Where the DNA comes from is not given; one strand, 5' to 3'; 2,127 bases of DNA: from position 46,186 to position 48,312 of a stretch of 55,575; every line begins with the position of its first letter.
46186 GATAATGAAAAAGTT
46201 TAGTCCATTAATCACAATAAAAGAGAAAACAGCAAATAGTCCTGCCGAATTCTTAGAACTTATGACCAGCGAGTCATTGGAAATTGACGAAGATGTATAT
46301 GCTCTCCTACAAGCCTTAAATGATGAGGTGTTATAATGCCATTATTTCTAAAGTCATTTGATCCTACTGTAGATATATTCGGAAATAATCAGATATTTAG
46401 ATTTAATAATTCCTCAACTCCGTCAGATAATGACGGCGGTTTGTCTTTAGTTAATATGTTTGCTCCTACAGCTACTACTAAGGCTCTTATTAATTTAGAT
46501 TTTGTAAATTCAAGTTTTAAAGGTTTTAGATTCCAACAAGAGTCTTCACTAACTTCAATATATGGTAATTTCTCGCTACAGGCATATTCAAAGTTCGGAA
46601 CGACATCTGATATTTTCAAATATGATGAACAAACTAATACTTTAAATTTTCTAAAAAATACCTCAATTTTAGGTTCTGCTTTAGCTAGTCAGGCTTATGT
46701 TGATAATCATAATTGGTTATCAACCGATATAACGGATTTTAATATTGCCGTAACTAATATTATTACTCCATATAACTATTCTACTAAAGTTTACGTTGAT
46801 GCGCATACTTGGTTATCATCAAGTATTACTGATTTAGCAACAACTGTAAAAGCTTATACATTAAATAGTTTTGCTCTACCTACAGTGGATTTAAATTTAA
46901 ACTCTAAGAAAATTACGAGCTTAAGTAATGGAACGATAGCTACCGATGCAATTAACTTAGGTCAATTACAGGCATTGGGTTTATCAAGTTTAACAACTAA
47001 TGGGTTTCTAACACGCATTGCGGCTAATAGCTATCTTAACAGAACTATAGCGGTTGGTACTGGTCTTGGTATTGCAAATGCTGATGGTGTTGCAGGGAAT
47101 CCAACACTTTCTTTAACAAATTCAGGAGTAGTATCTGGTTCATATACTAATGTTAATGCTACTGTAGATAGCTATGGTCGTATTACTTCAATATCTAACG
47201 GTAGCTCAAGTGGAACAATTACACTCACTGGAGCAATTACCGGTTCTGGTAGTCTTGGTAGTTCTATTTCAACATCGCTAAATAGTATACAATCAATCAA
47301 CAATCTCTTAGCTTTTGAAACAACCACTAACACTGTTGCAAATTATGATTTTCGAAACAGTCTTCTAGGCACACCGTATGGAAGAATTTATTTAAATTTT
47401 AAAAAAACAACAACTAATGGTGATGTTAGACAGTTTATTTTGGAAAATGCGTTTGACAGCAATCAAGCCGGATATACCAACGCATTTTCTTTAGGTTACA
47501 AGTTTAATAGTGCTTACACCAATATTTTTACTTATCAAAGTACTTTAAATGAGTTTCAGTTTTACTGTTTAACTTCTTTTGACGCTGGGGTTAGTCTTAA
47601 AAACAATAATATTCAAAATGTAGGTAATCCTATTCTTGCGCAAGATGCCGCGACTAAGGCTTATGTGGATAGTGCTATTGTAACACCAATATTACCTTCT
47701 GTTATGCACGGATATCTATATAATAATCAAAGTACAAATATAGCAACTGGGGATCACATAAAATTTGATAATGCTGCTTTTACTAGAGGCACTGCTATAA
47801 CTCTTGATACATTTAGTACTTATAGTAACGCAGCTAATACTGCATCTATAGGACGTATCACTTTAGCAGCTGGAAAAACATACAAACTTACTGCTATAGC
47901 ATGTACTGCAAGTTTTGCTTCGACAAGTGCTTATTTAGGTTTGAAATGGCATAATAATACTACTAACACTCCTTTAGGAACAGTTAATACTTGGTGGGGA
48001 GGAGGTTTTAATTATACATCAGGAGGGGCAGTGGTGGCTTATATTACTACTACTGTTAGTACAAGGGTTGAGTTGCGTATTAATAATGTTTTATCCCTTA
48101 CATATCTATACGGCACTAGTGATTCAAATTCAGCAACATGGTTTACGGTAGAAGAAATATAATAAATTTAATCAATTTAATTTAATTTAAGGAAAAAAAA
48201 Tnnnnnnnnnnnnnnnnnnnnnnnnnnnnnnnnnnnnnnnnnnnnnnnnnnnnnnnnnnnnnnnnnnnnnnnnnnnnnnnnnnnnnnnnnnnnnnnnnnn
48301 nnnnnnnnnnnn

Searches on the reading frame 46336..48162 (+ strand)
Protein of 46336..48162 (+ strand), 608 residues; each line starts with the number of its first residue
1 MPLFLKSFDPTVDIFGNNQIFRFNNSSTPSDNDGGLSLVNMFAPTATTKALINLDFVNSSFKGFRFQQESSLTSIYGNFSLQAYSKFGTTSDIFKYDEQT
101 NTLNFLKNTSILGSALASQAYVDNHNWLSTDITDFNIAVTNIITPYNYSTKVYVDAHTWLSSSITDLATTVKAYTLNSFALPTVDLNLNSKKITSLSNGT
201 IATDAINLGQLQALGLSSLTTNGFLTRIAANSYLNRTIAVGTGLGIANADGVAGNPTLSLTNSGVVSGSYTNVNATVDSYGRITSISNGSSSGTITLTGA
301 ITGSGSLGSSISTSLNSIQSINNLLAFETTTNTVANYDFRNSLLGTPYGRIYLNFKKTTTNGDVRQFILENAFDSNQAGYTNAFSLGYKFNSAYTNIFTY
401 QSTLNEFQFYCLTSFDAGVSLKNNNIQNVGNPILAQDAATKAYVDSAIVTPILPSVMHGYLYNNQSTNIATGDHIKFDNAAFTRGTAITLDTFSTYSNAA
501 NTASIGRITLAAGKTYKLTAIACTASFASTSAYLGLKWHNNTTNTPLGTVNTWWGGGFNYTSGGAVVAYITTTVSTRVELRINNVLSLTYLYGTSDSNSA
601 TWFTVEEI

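Call 3: search_protein_families(library=pfam, proteins=[window:46336-48162:+], max_evalue=0.01)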
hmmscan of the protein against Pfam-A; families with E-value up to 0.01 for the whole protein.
window:46336-48162:+ (608 aa): 1 family
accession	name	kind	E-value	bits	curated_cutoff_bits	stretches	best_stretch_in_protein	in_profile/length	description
PF05662.19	YadA_stalk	-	5.9e-06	27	28.4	1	192-217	1-26/43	Coiled stalk of trimeric autotransporter adhesin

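Call 12: search_protein_families(library=phrogs, proteins=[window:46336-48162:+], max_evalue=0.01)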
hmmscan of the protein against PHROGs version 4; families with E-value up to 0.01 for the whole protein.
window:46336-48162:+ (608 aa): 4 families
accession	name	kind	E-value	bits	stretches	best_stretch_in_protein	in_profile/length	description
phrog_2647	-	head and packaging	1.1e-13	52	2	158-216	51-109/336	head decoration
phrog_1640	-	tail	1e-07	32.5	1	423-448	139-163/765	tail protein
phrog_6122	-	unknown function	0.0016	18.9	1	184-237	148-199/290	-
phrog_11338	-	tail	0.0018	18.2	1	413-449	337-373/380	tail fiber protein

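Call 39: search_protein_families(library=ncbifam, proteins=[window:46336-48162:+], max_evalue=0.01)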
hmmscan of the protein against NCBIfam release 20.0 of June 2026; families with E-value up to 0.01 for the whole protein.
window:46336-48162:+ (608 aa): 0 families
